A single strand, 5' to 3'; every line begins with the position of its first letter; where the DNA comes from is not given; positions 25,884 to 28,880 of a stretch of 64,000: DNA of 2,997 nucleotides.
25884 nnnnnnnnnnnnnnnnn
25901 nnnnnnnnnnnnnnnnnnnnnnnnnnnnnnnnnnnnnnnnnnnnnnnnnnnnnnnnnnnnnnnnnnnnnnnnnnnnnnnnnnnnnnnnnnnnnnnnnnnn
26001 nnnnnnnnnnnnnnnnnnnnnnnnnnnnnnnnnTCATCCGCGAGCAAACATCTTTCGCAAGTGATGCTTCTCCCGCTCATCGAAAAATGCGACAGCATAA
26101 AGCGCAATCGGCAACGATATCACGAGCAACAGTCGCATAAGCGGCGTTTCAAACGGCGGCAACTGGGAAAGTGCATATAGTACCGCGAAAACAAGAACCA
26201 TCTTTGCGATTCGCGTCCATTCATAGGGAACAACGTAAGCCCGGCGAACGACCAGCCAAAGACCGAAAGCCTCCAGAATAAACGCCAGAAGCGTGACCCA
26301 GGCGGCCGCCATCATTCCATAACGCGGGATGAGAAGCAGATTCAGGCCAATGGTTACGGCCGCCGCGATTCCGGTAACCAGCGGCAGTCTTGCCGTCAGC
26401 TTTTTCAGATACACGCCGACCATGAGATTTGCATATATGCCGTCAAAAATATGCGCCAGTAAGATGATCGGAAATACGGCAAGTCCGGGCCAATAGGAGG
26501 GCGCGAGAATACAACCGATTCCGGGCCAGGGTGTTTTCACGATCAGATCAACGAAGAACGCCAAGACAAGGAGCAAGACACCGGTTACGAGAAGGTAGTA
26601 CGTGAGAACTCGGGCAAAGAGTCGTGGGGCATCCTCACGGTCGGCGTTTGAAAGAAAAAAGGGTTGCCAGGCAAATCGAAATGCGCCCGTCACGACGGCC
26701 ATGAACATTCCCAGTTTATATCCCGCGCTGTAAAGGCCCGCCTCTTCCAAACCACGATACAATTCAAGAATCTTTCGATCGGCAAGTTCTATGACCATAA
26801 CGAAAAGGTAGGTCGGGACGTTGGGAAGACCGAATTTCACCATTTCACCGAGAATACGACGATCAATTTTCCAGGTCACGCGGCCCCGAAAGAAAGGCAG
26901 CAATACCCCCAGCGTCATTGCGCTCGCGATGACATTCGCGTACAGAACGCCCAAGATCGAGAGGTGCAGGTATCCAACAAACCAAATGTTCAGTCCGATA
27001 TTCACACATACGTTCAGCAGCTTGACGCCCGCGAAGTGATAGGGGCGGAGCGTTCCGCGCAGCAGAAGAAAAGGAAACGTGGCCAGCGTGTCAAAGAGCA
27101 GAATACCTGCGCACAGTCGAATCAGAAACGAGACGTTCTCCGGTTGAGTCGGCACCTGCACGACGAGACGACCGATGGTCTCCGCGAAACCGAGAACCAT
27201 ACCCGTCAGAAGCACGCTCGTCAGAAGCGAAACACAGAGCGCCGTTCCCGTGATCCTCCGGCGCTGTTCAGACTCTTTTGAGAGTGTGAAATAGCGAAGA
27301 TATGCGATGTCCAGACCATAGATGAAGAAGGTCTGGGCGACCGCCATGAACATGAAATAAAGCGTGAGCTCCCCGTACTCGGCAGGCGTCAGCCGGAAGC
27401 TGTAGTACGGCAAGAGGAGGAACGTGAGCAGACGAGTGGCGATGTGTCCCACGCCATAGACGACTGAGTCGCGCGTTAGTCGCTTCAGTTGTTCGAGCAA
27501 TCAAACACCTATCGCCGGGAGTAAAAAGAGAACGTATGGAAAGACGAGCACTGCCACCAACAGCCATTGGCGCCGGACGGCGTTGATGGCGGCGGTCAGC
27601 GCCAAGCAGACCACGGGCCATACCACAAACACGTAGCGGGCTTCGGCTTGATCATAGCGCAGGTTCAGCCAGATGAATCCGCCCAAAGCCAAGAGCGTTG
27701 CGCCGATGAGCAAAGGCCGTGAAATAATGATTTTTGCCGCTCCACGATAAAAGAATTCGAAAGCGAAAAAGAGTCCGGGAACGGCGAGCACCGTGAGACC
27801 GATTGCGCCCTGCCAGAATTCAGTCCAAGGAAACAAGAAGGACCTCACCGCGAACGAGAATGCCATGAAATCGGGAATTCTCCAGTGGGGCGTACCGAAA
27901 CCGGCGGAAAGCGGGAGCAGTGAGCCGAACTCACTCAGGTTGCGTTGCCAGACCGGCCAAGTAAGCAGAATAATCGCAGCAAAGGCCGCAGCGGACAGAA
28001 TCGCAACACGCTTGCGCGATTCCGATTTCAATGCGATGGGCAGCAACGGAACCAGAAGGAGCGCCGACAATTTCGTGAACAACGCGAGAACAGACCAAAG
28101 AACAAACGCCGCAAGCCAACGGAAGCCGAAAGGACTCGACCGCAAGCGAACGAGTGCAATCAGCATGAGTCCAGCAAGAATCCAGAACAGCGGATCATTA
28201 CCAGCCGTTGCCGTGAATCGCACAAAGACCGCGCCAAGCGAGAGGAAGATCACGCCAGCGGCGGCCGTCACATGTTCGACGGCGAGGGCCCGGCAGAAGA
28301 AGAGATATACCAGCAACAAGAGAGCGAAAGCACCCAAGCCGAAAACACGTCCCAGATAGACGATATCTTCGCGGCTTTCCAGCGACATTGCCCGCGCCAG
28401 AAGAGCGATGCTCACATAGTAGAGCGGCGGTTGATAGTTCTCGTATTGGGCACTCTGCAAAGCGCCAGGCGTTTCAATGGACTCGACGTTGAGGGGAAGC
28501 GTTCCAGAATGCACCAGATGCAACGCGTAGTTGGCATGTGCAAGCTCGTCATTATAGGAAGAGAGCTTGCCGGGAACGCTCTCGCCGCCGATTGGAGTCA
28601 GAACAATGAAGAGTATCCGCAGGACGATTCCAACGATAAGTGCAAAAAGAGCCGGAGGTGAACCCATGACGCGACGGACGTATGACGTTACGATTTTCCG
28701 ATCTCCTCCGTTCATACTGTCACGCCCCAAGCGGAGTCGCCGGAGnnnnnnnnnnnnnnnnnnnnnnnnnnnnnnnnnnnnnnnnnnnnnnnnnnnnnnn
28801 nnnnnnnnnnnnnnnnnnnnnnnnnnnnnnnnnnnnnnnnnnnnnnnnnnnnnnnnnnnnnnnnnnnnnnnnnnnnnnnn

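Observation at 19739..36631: Selenocysteine machinery (selC candidate, selB, selA) dispersed through one long minus-strand gene string, without selD or a visible selenoprotein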

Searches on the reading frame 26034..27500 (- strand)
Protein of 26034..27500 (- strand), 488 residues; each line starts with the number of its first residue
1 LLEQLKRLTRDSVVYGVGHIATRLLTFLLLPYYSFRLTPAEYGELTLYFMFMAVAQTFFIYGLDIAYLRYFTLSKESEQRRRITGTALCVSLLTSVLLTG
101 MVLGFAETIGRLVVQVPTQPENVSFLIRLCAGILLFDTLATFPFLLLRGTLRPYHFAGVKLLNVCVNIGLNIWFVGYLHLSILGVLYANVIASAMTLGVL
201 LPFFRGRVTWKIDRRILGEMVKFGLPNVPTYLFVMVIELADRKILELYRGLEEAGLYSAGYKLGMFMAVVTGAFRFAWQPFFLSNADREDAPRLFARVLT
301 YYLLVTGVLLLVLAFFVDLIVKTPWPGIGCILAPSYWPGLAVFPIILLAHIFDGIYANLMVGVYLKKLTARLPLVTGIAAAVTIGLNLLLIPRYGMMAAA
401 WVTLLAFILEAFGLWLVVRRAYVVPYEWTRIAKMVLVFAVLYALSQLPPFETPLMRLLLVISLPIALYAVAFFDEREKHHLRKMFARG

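Call 4: search_protein_families(library=pfam, proteins=[window:26034-27500:-])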
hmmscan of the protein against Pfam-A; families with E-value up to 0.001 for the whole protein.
window:26034-27500:- (488 aa): 2 families
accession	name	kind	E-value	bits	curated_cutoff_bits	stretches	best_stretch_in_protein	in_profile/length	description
PF01943.22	Polysacc_synt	-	1.1e-17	64.9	28.2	1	9-281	2-269/274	Polysaccharide biosynthesis protein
PF13440.11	Polysacc_synt_3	-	6.2e-13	49.1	23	1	37-322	6-281/293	Polysaccharide biosynthesis protein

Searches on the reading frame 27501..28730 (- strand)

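Call 4: search_protein_families(library=pfam, proteins=[window:27501-28730:-])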
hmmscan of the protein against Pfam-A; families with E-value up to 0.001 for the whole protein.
window:27501-28730:- (409 aa): 1 family
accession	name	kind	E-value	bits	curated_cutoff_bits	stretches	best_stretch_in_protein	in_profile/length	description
PF09913.15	DUF2142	-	7.8e-09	35.2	30.1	1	95-265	97-266/395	Predicted membrane protein (DUF2142)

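Call 62: search_protein_families(library=ncbifam, proteins=[window:27501-28730:-], max_evalue=0.001)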
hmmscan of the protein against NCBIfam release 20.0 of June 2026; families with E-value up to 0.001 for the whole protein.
window:27501-28730:- (409 aa): 0 families
